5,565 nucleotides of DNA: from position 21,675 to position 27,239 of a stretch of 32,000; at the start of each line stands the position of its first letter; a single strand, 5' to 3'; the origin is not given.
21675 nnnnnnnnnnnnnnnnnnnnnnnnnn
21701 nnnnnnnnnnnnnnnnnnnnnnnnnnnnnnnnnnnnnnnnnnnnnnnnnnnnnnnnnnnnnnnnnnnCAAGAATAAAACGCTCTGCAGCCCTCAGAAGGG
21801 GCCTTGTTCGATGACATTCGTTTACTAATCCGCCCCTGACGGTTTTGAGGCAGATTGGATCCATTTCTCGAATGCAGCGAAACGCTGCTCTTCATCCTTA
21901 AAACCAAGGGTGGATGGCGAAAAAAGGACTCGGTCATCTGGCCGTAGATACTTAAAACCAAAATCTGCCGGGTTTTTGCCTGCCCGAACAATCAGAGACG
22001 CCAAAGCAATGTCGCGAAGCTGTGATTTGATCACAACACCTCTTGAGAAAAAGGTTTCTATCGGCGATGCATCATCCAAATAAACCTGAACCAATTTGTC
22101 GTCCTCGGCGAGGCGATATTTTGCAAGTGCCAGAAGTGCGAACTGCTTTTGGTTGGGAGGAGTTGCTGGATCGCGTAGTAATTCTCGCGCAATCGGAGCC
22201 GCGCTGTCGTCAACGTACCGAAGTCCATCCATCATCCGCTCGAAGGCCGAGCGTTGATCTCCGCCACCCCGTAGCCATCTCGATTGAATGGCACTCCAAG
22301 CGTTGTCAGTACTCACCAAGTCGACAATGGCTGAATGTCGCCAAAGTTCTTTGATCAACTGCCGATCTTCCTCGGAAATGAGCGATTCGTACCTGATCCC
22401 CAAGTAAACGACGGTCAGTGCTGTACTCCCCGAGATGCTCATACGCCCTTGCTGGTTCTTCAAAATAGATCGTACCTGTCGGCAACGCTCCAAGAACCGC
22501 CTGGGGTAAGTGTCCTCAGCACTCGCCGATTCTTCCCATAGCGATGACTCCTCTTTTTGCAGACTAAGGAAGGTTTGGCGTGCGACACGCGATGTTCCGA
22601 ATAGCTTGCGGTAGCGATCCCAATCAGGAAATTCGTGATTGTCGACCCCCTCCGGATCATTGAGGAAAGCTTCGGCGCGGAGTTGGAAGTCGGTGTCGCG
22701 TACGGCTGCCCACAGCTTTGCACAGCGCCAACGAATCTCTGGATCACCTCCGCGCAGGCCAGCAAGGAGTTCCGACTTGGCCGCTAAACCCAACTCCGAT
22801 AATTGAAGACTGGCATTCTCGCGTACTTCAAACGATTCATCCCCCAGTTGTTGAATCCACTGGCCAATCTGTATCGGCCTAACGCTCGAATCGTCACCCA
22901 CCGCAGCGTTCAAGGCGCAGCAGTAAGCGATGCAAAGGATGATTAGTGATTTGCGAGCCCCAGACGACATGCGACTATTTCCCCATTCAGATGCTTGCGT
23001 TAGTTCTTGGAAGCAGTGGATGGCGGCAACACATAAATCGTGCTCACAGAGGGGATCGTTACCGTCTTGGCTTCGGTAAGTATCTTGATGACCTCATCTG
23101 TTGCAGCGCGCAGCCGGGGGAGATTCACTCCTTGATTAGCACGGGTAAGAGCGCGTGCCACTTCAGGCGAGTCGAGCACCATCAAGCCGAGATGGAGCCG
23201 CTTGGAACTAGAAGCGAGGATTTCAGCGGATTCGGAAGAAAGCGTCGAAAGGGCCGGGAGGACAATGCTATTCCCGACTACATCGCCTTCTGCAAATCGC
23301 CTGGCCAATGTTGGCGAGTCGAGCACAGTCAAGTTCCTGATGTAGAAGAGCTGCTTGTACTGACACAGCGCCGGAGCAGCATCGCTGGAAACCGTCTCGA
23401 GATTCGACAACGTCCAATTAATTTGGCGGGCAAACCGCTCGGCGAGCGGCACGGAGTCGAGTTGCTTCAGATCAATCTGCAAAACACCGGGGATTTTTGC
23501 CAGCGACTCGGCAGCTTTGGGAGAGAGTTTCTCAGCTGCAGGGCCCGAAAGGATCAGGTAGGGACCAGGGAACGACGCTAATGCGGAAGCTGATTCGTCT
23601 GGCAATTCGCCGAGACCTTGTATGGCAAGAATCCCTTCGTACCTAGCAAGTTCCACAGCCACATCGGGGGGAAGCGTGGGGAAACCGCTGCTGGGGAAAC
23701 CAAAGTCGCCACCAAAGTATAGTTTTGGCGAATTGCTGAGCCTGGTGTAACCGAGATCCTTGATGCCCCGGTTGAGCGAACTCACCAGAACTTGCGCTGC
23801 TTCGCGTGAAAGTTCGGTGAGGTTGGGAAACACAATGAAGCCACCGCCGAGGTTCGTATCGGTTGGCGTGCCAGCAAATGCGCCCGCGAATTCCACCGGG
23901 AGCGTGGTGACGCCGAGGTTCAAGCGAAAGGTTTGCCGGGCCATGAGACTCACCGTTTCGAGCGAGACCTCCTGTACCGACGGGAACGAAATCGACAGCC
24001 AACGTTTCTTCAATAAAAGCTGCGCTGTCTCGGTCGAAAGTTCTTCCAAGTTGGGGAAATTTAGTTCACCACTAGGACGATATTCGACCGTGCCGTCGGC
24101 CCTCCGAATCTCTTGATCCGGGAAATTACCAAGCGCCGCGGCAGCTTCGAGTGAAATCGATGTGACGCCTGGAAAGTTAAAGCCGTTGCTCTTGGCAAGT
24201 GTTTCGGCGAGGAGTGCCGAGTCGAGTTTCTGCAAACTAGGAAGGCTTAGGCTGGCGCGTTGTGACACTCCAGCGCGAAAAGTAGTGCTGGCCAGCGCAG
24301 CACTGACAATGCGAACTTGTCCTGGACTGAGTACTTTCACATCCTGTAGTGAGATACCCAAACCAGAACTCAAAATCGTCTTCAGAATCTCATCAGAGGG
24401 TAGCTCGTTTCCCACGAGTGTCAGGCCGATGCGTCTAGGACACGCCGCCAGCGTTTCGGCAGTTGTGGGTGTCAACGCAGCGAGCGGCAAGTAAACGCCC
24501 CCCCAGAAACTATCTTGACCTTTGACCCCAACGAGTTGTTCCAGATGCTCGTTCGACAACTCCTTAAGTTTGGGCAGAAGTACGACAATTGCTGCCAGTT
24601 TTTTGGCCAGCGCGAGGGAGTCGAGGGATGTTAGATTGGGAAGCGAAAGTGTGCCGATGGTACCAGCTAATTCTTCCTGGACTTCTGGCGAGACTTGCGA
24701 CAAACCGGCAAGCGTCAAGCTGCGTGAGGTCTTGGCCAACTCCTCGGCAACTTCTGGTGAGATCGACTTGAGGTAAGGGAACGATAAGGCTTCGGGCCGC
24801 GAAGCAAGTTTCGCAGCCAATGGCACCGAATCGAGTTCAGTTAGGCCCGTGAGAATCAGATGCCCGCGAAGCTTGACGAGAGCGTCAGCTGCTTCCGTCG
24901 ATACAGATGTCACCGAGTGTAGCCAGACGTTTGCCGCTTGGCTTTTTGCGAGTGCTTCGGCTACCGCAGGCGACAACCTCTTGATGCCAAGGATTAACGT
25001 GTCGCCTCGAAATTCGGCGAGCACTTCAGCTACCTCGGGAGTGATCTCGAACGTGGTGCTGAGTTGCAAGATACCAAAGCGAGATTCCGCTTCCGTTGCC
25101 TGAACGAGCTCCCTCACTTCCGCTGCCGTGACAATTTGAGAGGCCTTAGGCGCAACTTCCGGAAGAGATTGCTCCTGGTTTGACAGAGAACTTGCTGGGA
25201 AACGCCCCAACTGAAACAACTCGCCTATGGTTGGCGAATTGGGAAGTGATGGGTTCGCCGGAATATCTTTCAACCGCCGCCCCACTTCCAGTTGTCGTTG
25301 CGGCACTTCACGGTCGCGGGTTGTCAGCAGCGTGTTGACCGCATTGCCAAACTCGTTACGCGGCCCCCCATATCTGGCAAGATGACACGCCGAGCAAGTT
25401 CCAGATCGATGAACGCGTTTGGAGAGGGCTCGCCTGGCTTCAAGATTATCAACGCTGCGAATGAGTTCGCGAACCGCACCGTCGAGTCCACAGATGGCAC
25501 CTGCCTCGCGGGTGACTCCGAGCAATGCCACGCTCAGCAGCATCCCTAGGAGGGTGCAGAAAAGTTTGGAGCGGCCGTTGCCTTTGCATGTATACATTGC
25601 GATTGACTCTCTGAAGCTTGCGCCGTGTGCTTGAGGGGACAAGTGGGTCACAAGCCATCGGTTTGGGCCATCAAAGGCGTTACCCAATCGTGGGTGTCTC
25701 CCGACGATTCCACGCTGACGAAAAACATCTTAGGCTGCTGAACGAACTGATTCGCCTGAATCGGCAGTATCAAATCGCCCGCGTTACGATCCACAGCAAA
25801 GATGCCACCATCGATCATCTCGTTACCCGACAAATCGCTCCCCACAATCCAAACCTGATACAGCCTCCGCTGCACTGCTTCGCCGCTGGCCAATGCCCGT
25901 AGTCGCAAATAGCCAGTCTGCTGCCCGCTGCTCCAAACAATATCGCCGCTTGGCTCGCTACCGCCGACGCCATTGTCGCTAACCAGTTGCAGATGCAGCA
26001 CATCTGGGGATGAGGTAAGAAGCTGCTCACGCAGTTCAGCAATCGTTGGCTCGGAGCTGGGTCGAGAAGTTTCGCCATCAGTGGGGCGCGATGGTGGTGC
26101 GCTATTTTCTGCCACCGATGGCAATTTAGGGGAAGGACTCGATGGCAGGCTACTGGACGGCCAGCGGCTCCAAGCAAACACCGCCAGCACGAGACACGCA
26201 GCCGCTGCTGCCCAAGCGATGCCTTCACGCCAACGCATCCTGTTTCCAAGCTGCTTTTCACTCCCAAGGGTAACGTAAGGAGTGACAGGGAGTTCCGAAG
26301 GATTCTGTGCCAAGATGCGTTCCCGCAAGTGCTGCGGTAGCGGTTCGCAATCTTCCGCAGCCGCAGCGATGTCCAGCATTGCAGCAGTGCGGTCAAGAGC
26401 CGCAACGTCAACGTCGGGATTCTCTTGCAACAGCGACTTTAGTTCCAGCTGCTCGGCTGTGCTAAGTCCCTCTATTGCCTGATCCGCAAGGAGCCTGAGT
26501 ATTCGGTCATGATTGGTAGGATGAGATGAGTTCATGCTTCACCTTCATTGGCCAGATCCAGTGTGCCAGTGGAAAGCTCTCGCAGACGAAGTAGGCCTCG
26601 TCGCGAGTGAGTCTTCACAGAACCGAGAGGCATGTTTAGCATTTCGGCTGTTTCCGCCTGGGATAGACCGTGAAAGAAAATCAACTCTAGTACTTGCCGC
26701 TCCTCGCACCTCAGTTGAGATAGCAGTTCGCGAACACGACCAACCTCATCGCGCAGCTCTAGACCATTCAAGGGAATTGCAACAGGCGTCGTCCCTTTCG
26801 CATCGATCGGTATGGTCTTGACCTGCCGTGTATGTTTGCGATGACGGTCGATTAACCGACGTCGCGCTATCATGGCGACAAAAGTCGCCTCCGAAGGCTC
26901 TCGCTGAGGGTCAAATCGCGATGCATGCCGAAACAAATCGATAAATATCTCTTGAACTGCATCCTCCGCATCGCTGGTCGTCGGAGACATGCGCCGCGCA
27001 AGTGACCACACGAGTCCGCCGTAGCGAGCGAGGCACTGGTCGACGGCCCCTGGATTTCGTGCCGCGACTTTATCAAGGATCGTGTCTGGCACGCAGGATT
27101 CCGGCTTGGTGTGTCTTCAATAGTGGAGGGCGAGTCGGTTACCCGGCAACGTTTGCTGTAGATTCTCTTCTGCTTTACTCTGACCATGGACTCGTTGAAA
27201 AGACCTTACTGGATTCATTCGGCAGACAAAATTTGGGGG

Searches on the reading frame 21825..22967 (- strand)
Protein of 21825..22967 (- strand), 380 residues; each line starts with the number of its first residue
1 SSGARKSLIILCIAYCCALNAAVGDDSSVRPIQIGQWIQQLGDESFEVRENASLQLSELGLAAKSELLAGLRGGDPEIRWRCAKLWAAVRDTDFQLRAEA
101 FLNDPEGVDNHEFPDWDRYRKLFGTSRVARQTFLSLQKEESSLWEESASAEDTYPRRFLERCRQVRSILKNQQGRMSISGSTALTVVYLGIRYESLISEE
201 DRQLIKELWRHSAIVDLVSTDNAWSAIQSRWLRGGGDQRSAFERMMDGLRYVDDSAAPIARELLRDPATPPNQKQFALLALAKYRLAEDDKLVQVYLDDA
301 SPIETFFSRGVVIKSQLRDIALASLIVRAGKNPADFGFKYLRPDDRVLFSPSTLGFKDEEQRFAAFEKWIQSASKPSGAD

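Call 7: search_protein_families(library=pfam, proteins=[window:21825-22967:-], max_evalue=0.01)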
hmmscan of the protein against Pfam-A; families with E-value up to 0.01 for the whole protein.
window:21825-22967:- (380 aa): 1 family
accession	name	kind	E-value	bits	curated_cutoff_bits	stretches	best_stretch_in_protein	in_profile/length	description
PF13646.12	HEAT_2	-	0.00012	22.8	27.7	0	37-91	4-60/88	HEAT repeats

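Call 10: search_protein_families(library=ncbifam, proteins=[window:21825-22967:-], max_evalue=1)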
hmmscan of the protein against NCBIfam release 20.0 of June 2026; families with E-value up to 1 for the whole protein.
window:21825-22967:- (380 aa): 0 families

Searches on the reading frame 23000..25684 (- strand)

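Call 7: search_protein_families(library=pfam, proteins=[window:23000-25684:-], max_evalue=0.01)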
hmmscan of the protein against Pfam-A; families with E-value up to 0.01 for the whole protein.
window:23000-25684:- (894 aa): 0 families

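Call 10: search_protein_families(library=ncbifam, proteins=[window:23000-25684:-], max_evalue=1)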
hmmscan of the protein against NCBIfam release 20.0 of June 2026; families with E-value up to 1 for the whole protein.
window:23000-25684:- (894 aa): 1 family
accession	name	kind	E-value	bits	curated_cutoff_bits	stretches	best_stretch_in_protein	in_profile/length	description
TIGR03371.1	cellulose_yhjQ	equivalog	0.018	14.6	157.85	1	166-265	133-231/246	cellulose biosynthesis protein BcsQ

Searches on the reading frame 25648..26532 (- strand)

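Call 7: search_protein_families(library=pfam, proteins=[window:25648-26532:-], max_evalue=0.01)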
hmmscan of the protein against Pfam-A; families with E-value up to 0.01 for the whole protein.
window:25648-26532:- (294 aa): 1 family
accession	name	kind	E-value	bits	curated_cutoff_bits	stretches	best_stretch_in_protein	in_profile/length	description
PF10099.14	RskA_C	-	3.9e-08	34.1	29.4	1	107-280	1-126/135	Anti-sigma-K factor rskA, C-terminal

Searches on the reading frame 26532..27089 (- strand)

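Call 7: search_protein_families(library=pfam, proteins=[window:26532-27089:-], max_evalue=0.01)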
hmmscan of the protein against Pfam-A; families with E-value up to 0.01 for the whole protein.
window:26532-27089:- (185 aa): 4 families
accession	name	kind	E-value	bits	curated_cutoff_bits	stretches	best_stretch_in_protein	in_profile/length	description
PF04542.20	Sigma70_r2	-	9.5e-19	67.4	24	1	21-88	3-70/71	Sigma-70 region 2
PF04545.22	Sigma70_r4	-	4e-13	49.1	24.1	1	122-171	1-50/50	Sigma-70, region 4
PF08281.18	Sigma70_r4_2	-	1.5e-12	47.4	25.7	1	118-169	3-54/54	Sigma-70, region 4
PF07638.17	Sigma70_ECF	-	0.00089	19.6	21.1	1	71-159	79-169/185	ECF sigma factor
